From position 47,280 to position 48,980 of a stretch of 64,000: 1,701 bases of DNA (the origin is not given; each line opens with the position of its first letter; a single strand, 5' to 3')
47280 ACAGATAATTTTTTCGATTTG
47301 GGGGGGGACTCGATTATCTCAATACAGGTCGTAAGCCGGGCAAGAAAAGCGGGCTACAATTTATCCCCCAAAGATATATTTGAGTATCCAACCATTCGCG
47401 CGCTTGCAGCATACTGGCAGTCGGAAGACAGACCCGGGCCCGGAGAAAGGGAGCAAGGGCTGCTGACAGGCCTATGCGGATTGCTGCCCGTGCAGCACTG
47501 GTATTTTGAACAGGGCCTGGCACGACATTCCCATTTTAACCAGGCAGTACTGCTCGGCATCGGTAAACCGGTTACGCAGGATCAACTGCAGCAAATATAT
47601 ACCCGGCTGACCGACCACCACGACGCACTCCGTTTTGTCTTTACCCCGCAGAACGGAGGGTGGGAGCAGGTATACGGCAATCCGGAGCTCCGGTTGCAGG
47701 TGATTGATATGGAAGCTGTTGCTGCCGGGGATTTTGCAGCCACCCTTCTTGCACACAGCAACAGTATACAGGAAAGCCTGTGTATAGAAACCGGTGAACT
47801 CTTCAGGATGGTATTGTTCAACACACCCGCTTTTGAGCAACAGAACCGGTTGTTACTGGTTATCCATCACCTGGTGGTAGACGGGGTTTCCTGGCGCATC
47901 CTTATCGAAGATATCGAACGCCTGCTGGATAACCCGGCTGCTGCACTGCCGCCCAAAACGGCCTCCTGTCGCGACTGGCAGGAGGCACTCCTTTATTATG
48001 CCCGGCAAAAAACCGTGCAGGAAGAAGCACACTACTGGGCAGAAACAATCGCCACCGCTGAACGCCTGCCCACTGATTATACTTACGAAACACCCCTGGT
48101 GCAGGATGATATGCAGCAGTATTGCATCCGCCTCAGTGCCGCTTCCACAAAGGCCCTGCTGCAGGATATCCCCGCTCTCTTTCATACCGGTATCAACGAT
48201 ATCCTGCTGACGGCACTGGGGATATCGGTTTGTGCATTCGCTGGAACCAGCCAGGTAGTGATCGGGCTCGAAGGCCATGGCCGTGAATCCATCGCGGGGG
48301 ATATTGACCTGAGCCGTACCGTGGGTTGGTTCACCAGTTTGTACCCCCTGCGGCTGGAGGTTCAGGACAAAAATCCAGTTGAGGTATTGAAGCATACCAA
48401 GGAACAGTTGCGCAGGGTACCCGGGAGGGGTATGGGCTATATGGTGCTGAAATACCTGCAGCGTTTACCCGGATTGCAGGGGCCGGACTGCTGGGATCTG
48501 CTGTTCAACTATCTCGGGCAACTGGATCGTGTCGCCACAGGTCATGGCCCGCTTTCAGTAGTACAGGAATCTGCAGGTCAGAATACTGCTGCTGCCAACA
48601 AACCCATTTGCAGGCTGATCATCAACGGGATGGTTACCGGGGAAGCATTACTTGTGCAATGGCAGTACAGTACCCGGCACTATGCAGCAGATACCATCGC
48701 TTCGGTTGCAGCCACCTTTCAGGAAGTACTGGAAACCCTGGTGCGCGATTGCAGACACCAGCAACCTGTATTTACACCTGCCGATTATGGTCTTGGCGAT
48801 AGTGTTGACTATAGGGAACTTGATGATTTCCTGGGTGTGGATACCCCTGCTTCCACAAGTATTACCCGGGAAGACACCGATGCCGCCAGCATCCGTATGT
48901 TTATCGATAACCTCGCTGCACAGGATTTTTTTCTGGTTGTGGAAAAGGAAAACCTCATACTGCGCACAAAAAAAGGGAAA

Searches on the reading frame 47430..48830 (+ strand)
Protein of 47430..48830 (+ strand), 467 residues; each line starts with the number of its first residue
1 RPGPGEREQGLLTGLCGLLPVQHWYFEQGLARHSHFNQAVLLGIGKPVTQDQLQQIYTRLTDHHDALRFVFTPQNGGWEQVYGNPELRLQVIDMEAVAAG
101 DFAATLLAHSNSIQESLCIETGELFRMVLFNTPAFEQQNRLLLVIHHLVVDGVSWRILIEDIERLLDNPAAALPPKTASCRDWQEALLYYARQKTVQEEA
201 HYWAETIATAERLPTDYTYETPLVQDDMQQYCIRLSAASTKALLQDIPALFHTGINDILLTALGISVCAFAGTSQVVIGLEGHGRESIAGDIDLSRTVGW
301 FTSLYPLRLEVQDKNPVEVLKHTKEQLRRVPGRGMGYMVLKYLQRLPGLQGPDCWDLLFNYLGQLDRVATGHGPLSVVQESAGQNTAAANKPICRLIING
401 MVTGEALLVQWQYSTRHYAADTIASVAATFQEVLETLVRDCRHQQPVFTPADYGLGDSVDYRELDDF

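Call 62: search_protein_families(library=ncbifam, proteins=[window:47430-48830:+], max_evalue=0.00001)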
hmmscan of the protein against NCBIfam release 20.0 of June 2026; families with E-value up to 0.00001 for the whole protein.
window:47430-48830:+ (467 aa): 2 families
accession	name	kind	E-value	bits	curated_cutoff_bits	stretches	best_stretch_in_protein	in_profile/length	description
NF004282.0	PRK05691.1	subfamily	1.4e-104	349.9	4090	1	7-457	2783-3238/4334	non-ribosomal peptide synthase/polyketide synthase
TIGR01720.1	NRPS-para261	subfamily_domain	1.5e-28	99.7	74.2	1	318-466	4-154/155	non-ribosomal peptide synthase domain TIGR01720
